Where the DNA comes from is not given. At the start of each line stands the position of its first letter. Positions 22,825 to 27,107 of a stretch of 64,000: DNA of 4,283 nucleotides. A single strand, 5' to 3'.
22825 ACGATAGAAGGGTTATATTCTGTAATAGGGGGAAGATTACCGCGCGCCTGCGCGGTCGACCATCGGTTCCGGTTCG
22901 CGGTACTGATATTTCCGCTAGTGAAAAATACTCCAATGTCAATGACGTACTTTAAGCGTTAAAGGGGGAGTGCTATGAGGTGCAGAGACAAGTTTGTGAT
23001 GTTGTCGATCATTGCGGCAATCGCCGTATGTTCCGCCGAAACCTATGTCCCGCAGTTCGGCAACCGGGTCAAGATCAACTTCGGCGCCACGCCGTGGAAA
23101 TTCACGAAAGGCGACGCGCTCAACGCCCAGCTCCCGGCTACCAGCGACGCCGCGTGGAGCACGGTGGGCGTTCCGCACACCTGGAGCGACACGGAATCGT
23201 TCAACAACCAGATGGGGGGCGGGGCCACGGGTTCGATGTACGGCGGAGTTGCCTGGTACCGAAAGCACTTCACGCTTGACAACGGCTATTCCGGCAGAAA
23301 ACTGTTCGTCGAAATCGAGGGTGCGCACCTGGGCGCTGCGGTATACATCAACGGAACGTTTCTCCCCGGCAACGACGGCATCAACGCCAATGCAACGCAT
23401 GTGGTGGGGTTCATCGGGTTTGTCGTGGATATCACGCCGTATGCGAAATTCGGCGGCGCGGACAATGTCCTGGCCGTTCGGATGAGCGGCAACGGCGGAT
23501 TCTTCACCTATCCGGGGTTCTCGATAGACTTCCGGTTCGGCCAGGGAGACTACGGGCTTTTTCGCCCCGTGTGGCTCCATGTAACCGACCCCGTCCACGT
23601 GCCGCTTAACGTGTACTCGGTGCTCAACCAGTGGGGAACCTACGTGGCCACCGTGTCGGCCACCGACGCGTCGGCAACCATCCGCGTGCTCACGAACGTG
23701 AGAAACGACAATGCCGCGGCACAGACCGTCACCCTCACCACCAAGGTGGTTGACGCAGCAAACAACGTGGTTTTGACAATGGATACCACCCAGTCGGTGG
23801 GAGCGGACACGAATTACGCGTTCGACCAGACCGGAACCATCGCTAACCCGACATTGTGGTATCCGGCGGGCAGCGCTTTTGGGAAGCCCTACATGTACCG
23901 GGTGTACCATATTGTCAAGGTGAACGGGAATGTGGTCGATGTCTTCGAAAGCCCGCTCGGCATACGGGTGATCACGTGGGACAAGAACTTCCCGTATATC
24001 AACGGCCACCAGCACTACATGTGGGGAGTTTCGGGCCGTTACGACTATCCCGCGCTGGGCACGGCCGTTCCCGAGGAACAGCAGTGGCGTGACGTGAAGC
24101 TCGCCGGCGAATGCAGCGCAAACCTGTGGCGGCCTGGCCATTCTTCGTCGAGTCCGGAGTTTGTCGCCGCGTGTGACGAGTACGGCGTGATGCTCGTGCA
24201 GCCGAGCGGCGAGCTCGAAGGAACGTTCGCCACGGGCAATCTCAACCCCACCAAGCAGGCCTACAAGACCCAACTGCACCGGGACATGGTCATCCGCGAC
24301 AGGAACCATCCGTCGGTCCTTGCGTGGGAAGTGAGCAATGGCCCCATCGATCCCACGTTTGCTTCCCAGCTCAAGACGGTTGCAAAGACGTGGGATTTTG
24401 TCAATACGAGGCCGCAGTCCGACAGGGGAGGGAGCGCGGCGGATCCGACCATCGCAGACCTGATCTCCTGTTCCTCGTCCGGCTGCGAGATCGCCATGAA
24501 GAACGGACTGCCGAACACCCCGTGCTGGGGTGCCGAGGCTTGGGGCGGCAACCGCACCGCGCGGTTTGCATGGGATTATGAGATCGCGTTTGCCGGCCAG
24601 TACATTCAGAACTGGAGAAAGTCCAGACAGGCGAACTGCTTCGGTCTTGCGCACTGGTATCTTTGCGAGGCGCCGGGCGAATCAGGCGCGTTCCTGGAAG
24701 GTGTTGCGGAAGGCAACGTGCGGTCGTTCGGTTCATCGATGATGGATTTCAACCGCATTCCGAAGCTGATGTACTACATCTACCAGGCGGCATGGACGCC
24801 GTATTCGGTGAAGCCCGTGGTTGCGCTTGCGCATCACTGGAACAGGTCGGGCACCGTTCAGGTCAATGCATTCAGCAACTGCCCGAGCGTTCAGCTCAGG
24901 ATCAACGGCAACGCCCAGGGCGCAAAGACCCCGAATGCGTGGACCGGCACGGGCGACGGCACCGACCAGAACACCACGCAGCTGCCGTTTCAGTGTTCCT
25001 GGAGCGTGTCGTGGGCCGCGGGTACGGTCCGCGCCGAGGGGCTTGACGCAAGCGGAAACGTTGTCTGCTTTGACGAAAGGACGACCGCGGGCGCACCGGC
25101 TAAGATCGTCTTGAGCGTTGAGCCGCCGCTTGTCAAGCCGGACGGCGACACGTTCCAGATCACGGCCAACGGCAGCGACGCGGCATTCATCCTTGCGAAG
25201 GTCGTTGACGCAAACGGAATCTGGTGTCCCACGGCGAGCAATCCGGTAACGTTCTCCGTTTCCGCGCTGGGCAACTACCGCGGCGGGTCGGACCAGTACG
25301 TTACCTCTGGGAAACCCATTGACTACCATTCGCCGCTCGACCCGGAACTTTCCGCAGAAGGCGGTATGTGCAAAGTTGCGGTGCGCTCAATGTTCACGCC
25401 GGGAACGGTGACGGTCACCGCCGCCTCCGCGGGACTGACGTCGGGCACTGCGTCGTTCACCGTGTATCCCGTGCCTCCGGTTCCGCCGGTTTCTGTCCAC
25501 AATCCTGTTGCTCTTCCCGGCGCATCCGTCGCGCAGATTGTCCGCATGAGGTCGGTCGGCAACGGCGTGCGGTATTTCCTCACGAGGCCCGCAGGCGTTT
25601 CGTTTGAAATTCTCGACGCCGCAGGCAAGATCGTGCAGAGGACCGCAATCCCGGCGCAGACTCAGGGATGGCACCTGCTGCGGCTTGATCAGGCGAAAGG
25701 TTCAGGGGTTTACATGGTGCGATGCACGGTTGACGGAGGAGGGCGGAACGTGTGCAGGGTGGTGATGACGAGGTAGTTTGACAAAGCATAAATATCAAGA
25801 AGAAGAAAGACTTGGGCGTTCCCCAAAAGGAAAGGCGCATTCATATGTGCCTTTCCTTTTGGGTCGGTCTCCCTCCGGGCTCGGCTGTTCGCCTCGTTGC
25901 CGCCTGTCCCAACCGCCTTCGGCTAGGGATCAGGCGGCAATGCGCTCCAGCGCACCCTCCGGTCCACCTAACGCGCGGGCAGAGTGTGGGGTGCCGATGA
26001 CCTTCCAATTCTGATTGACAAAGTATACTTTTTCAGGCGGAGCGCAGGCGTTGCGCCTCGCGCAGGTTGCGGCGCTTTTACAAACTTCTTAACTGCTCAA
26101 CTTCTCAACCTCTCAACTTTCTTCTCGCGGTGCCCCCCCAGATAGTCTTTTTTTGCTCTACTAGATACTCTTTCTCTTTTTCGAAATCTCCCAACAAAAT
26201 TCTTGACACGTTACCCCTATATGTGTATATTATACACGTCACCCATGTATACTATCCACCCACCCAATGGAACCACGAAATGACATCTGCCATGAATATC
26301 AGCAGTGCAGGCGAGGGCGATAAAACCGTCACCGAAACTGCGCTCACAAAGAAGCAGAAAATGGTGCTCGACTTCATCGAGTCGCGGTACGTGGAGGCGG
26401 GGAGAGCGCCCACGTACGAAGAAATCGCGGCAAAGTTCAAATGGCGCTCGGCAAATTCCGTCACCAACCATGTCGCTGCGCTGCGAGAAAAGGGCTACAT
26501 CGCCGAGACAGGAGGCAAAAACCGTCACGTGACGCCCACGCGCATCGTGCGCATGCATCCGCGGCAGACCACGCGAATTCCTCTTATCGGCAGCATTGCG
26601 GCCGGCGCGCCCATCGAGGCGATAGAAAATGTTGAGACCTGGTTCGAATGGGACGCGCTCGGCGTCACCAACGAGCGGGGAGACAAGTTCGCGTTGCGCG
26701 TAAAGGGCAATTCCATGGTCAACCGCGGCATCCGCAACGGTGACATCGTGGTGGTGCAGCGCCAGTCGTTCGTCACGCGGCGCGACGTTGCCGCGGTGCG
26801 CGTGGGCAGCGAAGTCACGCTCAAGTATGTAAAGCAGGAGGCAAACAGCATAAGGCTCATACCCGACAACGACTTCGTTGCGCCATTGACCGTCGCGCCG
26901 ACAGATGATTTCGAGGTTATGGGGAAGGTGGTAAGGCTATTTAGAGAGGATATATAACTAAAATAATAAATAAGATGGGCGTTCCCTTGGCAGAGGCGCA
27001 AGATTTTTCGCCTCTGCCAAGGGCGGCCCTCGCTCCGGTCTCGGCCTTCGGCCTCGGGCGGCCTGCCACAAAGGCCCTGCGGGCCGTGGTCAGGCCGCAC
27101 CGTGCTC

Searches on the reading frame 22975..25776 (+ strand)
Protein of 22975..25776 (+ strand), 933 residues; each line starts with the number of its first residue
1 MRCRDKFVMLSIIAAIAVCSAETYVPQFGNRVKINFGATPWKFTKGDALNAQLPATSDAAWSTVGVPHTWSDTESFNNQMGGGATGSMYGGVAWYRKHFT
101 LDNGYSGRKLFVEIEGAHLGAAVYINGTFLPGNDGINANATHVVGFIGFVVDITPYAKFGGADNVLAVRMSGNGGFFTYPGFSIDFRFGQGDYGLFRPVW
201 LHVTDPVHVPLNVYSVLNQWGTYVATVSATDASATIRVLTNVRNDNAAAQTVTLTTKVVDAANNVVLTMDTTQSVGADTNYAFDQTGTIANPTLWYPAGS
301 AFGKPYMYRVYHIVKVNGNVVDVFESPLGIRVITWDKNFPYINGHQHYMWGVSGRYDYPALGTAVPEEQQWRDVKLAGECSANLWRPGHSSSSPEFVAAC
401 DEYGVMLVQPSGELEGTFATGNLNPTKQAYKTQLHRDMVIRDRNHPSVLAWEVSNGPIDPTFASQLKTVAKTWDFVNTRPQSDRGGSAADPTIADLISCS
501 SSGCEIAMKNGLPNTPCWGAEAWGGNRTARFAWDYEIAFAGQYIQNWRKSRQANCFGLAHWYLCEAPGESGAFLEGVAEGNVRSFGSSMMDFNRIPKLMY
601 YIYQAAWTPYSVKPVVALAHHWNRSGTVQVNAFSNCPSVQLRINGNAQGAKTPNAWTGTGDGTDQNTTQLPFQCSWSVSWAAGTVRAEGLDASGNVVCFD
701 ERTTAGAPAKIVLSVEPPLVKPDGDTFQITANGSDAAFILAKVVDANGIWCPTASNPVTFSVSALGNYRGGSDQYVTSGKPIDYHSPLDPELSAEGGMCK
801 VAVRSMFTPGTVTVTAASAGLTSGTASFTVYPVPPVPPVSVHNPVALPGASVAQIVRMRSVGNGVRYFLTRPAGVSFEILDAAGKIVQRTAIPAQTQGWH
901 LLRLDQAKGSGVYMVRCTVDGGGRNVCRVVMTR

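Call 68: search_protein_families(library=pfam, proteins=[window:22975-25776:+], max_evalue=0.01)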
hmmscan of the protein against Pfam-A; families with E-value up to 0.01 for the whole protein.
window:22975-25776:+ (933 aa): 8 families
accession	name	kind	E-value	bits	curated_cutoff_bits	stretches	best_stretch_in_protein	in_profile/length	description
PF18565.7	Glyco_hydro2_C5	-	3.7e-18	65.7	32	1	725-825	6-101/103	Glycoside hydrolase family 2 C-terminal domain 5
PF02836.23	Glyco_hydro_2_C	-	3.5e-13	49.8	21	1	341-497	9-173/302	Glycosyl hydrolases family 2, TIM barrel domain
PF16355.11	DUF4982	-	4.8e-12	46.1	23.9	1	627-698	3-61/61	Domain of unknown function (DUF4982)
PF00703.27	Glyco_hydro_2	-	1.6e-11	45.4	23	1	227-331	10-109/109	Glycosyl hydrolases family 2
PF02837.24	Glyco_hydro_2_N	-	6.4e-08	33.2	28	1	40-168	7-133/169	Glycosyl hydrolases family 2, sugar binding domain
PF13860.13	FlgD_ig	-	1e-05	25.9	27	0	864-911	13-61/79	FlgD Ig-like domain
PF24318.1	DUF7490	-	0.00086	19.3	27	1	223-276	8-60/106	Domain of unknown function (DUF7490)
PF13364.12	BetaGal_ABD2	-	0.0031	18.7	23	0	68-138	14-79/112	Beta-galactosidase second all-beta domain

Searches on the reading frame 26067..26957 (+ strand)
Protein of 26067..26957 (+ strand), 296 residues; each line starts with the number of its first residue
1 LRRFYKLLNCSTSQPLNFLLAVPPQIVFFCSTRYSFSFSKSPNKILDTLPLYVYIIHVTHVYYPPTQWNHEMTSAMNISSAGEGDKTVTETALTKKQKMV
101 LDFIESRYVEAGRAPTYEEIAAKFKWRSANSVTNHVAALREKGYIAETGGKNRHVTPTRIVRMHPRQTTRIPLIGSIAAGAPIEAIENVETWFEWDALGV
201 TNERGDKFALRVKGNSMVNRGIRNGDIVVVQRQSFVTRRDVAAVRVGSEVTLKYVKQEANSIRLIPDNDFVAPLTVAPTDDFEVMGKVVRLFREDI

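Call 68: search_protein_families(library=pfam, proteins=[window:26067-26957:+], max_evalue=0.01)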
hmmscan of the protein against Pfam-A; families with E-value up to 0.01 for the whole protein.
window:26067-26957:+ (296 aa): 3 families
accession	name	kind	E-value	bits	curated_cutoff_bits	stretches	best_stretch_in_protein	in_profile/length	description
PF00717.28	Peptidase_S24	-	8.8e-28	96.8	23.3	1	172-289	1-116/116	Peptidase S24-like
PF01726.22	LexA_DNA_bind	-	9e-17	61.1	23.7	1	91-153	2-64/65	LexA DNA binding domain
PF13730.12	HTH_36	-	0.0037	17.5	25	1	93-145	3-55/55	Helix-turn-helix domain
